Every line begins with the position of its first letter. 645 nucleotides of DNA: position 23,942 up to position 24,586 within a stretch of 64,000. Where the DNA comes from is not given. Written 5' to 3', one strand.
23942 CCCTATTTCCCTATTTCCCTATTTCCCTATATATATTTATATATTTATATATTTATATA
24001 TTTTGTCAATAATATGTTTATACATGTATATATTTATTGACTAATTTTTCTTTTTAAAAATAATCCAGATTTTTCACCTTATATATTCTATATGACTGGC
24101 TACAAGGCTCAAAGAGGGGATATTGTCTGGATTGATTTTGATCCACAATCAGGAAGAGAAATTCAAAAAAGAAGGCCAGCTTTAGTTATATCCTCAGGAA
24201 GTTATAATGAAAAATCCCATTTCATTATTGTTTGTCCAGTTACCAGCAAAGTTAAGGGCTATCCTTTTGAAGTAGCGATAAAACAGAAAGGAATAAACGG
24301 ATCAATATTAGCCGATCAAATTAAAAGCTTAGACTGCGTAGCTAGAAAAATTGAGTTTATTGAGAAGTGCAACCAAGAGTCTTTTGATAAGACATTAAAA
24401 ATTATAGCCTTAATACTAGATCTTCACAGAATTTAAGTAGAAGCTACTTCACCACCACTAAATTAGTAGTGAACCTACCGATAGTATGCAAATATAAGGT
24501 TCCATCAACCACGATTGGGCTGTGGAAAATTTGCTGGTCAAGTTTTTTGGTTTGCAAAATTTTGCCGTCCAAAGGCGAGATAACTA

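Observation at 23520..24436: mazE and mazF homologues arranged head-to-head instead of as a co-directional operon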

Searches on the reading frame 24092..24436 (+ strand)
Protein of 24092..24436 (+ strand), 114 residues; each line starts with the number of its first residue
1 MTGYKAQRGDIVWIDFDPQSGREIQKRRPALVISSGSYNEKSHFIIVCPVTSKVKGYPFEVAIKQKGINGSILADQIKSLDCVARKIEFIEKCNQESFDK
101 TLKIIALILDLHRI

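Call 3: search_protein_families(library=pfam, proteins=[window:24092-24436:+], max_evalue=0.01)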
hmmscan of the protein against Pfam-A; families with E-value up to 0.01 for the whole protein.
window:24092-24436:+ (114 aa): 1 family
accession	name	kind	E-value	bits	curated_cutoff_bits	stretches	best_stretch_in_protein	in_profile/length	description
PF02452.23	PemK_toxin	-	1.2e-27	96.6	23.1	1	7-109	1-109/109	PemK-like, MazF-like toxin of type II toxin-antitoxin system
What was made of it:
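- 24092..24436 (+): mazF-type endoribonuclease toxin gene (114 aa). It is the only plus-strand gene within the minus-strand array 18127-27541. Pfam PemK_toxin at 1.2e-27 (call 3).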

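Call 4: search_protein_families(library=ncbifam, proteins=[window:24092-24436:+], max_evalue=0.01)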
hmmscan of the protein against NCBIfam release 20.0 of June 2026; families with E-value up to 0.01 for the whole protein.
window:24092-24436:+ (114 aa): 3 families
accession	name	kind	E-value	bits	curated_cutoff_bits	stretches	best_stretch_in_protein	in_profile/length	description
NF007386.0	PRK09907.1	equivalog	7e-30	103.3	120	1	3-100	4-101/111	endoribonuclease MazF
NF007320.0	PRK09812.1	equivalog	1.9e-13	50.5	129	1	5-105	6-111/116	type II toxin-antitoxin system ChpB family toxin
NF052489.1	TAtMazFAgrob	equivalog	3.4e-10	39.8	150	1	6-106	6-112/118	type II toxin-antitoxin system toxin MazF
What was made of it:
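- Checked: Its best NCBIfam model is endoribonuclease MazF at 7e-30, which is below that equivalog's cutoff (call 4).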

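Call 9: find_encoding_contigs(protein=window:24092-24436:+, flank=5000, max_places=10)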
Protein window:24092-24436:+ (114 aa): 2 contigs read that carry it; 1 place shown.
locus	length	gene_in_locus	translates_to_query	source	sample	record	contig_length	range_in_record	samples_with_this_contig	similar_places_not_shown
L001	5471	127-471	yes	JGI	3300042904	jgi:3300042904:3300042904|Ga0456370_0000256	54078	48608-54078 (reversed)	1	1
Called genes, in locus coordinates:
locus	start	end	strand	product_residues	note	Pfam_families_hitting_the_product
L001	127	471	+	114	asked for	PF02452:PemK_toxin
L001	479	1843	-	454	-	PF01011:PQQ (faint), PF13570:Beta-prop_ACSF4, PF13360:PQQ_2, PF25293:Beta-prop_EMC1_N (weak)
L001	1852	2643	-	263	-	-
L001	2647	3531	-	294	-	PF00763:THF_DHG_CYH, PF02882:THF_DHG_CYH_C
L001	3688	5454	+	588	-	PF02776:TPP_enzyme_N, PF00205:TPP_enzyme_M, PF02775:TPP_enzyme_C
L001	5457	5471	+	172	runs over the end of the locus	PF01842:ACT, PF22629:ACT_AHAS_ss, PF13710:ACT_5 (weak), PF10369:ALS_ss_C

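Call 15: find_homologous_proteins(query=window:24092-24436:+)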
Query window:24092-24436:+ (114 aa): 831 proteins with E <= 0.001 among 836 candidates; the best 120 are listed.
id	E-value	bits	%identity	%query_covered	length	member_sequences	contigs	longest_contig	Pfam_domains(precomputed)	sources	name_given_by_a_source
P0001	6.8e-69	247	100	100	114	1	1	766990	PF02452.24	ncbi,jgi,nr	ncbi:MAG: mazF [Rickettsiaceae bacterium]|jgi:mRNA interferase MazF|nr:mazF [Rickettsiaceae bacteriu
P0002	7.4e-53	195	76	99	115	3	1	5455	PF02452.24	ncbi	-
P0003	8.8e-50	185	73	99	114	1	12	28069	PF02452.24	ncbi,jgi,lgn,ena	jgi:mRNA interferase MazF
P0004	2.0e-45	171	69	100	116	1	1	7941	PF02452.24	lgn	-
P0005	1.8e-41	159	66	100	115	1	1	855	PF02452.24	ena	-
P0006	1.4e-30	124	56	93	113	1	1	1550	PF02452.24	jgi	jgi:mRNA interferase MazF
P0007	1.4e-30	124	56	94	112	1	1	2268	PF02452.24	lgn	-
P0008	3.6e-30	122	56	94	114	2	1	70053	PF02452.24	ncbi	ncbi:MAG: endoribonuclease MazF [bacterium]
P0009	3.9e-30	122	55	93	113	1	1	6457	PF02452.24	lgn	-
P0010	5.0e-30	122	54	93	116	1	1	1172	PF02452.24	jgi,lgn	jgi:mRNA interferase MazF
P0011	8.5e-30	121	55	93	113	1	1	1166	PF02452.24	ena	-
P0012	9.8e-30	121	57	93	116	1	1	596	PF02452.24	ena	-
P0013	1.1e-29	121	57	93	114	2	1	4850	PF02452.24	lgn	-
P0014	1.2e-29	121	55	93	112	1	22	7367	PF02452.24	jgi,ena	-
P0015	1.7e-29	120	59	87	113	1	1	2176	PF02452.24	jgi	-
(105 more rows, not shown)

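Call 16: find_encoding_contigs(protein=P0002, flank=5000, max_places=6)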
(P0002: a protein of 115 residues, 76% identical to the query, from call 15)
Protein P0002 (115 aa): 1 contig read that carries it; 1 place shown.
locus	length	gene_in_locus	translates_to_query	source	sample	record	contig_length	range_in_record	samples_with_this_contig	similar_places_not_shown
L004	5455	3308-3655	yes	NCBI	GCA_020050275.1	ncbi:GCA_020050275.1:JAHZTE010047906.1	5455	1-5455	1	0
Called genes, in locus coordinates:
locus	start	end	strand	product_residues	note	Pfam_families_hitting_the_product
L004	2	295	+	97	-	?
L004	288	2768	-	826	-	PF00133:tRNA-synt_1, PF01406:tRNA-synt_1e (faint), PF09334:tRNA-synt_1g, PF13603:tRNA-synt_1_2 (weak), PF09334:tRNA-synt_1g (weak), PF08264:Anticodon_1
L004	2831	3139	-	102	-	PF04014:MazE_antitoxin (weak)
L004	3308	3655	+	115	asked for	PF02452:PemK_toxin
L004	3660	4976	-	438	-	PF01011:PQQ (faint), PF07774:EMC1_C (faint), PF13360:PQQ_2, PF13570:Beta-prop_ACSF4, PF25293:Beta-prop_EMC1_N (weak)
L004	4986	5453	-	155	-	?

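Call 17: find_encoding_contigs(protein=P0003, flank=5000, max_places=10)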
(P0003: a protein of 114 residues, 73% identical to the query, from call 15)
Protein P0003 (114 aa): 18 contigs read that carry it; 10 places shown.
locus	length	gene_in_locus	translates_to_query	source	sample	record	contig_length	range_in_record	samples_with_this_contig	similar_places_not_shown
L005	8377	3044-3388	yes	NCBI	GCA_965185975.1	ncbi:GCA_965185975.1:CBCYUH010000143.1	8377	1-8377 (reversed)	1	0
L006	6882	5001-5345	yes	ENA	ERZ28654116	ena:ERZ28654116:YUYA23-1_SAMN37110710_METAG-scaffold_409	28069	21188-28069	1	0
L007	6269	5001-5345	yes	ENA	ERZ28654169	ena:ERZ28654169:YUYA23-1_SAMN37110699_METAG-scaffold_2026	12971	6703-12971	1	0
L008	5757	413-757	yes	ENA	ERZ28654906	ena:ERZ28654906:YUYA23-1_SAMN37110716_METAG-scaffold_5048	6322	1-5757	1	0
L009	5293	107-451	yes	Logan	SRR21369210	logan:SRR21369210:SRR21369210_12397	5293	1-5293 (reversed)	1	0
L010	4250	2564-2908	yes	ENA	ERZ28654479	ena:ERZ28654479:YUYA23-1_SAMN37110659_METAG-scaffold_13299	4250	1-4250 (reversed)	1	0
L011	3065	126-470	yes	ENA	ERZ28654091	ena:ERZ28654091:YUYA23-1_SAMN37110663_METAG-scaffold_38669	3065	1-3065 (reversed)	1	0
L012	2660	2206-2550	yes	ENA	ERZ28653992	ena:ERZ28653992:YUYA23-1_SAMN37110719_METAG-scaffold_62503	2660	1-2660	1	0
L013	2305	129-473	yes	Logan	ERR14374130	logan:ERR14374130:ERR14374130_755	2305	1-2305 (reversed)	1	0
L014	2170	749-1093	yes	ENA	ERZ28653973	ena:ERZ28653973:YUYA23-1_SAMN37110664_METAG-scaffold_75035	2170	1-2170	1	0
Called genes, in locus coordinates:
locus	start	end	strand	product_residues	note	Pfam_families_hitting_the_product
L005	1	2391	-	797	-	?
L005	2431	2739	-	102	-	PF04014:MazE_antitoxin (weak)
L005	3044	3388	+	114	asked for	PF02452:PemK_toxin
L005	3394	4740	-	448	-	PF01011:PQQ (faint), PF13360:PQQ_2, PF13570:Beta-prop_ACSF4, PF25293:Beta-prop_EMC1_N (weak)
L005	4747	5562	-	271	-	PF09976:TPR_21 (weak)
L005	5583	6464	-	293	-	PF00763:THF_DHG_CYH, PF02882:THF_DHG_CYH_C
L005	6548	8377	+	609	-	PF02776:TPP_enzyme_N, PF00205:TPP_enzyme_M, PF02775:TPP_enzyme_C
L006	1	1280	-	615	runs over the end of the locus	PF13522:GATase_6, PF13537:GATase_7, PF01380:SIS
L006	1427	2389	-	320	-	PF00133:tRNA-synt_1, PF09334:tRNA-synt_1g (weak), PF08264:Anticodon_1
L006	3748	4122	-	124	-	-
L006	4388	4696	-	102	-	PF04014:MazE_antitoxin (weak)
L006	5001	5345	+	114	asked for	PF02452:PemK_toxin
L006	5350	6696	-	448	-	PF25293:Beta-prop_EMC1_N (faint), PF01011:PQQ (faint), PF13360:PQQ_2, PF13570:Beta-prop_ACSF4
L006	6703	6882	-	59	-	?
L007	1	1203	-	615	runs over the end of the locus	PF13522:GATase_6, PF13537:GATase_7, PF01380:SIS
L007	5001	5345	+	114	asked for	PF02452:PemK_toxin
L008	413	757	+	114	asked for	PF02452:PemK_toxin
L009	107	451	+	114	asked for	PF02452:PemK_toxin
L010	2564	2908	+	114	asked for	PF02452:PemK_toxin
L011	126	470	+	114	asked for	PF02452:PemK_toxin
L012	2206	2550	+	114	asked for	PF02452:PemK_toxin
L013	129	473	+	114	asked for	PF02452:PemK_toxin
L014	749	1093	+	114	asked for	PF02452:PemK_toxin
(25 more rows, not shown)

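Call 18: find_encoding_contigs(protein=P0004, flank=5000, max_places=6)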
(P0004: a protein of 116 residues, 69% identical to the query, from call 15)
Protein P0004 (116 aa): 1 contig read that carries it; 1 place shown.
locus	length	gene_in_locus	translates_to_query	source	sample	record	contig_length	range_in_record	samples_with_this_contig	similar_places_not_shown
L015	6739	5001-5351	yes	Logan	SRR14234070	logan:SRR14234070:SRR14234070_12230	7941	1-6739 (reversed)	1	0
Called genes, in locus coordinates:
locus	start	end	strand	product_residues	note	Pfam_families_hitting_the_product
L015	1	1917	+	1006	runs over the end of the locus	PF00311:PEPcase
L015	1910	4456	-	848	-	PF00133:tRNA-synt_1, PF01406:tRNA-synt_1e (faint), PF09334:tRNA-synt_1g, PF13603:tRNA-synt_1_2 (weak), PF09334:tRNA-synt_1g (weak), PF08264:Anticodon_1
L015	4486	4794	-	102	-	PF04014:MazE_antitoxin (weak)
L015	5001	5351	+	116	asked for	PF02452:PemK_toxin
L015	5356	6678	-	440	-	PF13570:Beta-prop_ACSF4 (weak), PF01011:PQQ (faint), PF13360:PQQ_2, PF25293:Beta-prop_EMC1_N (weak), PF13570:Beta-prop_ACSF4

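Call 24: search_solved_structures(query=window:24092-24436:+, show_alignments=2)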
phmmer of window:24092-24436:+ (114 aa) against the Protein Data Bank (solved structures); distinct sequences matched with E-value up to 0.001: 26.
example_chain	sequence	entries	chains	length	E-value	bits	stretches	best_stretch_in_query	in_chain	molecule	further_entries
7bye_B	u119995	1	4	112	6.5e-25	90.8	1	1-108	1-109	Uncharacterized protein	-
7d28_A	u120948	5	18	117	5e-21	78.3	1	3-92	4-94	Endoribonuclease MazF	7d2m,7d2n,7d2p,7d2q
7dhp_A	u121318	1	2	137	8.2e-21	77.6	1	3-92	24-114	Endoribonuclease MazF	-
3nfc_A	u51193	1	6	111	4.7e-18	68.8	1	4-85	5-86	PemK-like protein 1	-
1ub4_A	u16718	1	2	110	4.7e-18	68.8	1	4-85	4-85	MazF protein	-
5ck9_A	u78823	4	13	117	5.2e-18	68.6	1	4-85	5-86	Endoribonuclease MazF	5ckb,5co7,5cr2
9pme_A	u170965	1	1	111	3.2e-17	66.1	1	4-85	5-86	Endoribonuclease toxin MazF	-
5ckd_A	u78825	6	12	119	3.7e-17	65.9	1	4-85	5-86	Endoribonuclease MazF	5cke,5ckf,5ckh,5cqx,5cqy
7ewi_C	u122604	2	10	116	5.3e-11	46.1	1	7-105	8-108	Endoribonuclease MazF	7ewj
1m1f_A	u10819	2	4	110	1.6e-07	34.9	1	7-107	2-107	Kid toxin protein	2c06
6kyt_A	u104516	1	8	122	4.8e-07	33.3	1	6-103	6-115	Endoribonuclease MazF9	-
5hjz_A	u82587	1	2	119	6.7e-07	32.9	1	7-103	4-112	Endoribonuclease MazF9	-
6kys_A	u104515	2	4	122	6.9e-07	32.8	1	7-103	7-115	Endoribonuclease MazF9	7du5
5hk0_A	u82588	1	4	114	4.1e-05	27.1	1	7-52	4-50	Endoribonuclease MazF6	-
8zws_A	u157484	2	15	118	4.1e-05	27.1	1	7-52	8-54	Endoribonuclease MazF6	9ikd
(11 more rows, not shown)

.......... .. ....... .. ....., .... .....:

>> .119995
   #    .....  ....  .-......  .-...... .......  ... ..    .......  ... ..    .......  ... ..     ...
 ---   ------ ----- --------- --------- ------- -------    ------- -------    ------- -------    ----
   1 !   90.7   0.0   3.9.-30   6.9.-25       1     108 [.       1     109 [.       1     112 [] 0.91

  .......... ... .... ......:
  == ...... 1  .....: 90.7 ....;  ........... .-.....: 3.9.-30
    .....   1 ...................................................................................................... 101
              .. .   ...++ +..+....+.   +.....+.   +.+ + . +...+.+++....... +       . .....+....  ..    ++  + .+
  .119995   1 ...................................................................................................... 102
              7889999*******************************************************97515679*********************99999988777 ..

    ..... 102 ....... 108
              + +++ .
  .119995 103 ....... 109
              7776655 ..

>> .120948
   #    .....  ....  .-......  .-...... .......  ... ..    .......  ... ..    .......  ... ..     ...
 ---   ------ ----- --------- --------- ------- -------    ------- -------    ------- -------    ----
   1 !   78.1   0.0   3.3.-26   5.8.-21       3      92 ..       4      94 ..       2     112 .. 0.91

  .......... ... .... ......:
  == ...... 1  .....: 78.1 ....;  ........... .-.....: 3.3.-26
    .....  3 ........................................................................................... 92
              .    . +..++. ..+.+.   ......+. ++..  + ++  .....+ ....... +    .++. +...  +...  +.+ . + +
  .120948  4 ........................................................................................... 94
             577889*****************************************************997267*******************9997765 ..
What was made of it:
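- On MazEF / PemIK (type II TA, MazF-PemK toxin with AbrB-type MazE antitoxin): PDB MazF chains from 6.5e-25 to 4.7e-18 (call 24).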

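Call 50: search_solved_structures(query=window:24092-24436:+, show_alignments=5, max_evalue=1e-17)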
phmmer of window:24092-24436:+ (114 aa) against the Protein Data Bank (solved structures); distinct sequences matched with E-value up to 1e-17: 6.
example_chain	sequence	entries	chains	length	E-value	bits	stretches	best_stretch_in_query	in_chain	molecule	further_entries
7bye_B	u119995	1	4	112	6.5e-25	90.8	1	1-108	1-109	Uncharacterized protein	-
7d28_A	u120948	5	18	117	5e-21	78.3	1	3-92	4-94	Endoribonuclease MazF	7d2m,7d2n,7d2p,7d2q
7dhp_A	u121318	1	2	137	8.2e-21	77.6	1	3-92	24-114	Endoribonuclease MazF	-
3nfc_A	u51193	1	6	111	4.7e-18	68.8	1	4-85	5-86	PemK-like protein 1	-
1ub4_A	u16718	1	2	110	4.7e-18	68.8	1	4-85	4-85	MazF protein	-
5ck9_A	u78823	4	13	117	5.2e-18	68.6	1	4-85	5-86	Endoribonuclease MazF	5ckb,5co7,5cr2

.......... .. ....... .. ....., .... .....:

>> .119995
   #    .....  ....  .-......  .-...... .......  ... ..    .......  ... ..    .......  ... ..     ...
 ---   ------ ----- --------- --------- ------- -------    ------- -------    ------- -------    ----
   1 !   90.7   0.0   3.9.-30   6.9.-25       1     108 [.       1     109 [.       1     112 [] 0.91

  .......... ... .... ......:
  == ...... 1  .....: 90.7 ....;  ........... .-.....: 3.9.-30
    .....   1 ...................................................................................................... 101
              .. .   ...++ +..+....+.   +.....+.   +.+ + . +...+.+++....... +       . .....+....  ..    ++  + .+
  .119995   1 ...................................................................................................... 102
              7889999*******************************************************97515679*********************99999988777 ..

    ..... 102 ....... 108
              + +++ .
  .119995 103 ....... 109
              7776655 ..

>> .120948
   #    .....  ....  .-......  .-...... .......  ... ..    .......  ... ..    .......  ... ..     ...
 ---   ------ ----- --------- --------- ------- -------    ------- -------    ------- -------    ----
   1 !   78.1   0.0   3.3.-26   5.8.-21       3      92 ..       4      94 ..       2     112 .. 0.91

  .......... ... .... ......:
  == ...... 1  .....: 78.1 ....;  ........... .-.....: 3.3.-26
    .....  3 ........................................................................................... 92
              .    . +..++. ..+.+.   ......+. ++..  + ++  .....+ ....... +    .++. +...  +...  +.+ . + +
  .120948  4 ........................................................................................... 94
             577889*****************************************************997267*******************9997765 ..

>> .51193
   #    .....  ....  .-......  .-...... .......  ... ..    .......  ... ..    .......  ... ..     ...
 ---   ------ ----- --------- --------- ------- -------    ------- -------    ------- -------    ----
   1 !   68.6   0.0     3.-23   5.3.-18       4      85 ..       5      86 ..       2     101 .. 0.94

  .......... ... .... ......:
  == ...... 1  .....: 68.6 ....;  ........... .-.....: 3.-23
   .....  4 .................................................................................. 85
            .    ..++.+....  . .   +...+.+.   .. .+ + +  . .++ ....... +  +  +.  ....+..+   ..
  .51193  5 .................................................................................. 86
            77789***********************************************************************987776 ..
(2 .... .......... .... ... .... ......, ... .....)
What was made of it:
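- On MazEF / PemIK (type II TA, MazF-PemK toxin with AbrB-type MazE antitoxin): The gap-free alignment to 3nfc_A and 1ub4_A places R28 and T51 at those positions (call 50).
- The MazF catalytic Arg and Thr align to E. coli R29 and T52 (call 50).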

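Call 51: find_encoding_contigs(protein=P0005, flank=3000, max_places=3)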
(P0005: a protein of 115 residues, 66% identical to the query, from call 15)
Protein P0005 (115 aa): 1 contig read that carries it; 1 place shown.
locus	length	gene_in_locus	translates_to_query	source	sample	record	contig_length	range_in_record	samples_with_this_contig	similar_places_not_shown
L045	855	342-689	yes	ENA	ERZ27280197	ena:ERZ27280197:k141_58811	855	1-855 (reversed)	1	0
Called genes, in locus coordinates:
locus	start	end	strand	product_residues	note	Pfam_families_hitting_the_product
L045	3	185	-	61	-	?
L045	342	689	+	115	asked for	PF02452:PemK_toxin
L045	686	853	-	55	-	?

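Call 52: find_encoding_contigs(protein=P0008, flank=2500, max_places=3)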
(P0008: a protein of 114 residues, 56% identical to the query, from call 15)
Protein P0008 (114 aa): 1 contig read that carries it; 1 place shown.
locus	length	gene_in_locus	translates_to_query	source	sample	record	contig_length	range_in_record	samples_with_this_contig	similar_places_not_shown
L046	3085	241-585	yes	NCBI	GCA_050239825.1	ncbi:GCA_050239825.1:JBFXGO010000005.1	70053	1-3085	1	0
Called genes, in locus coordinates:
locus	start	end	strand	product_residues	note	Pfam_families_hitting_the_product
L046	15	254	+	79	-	PF04014:MazE_antitoxin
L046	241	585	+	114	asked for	PF02452:PemK_toxin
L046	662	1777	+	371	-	PF00180:Iso_dh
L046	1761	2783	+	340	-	-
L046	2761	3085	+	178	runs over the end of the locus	PF28549:NDPSase_N, PF00293:NUDIX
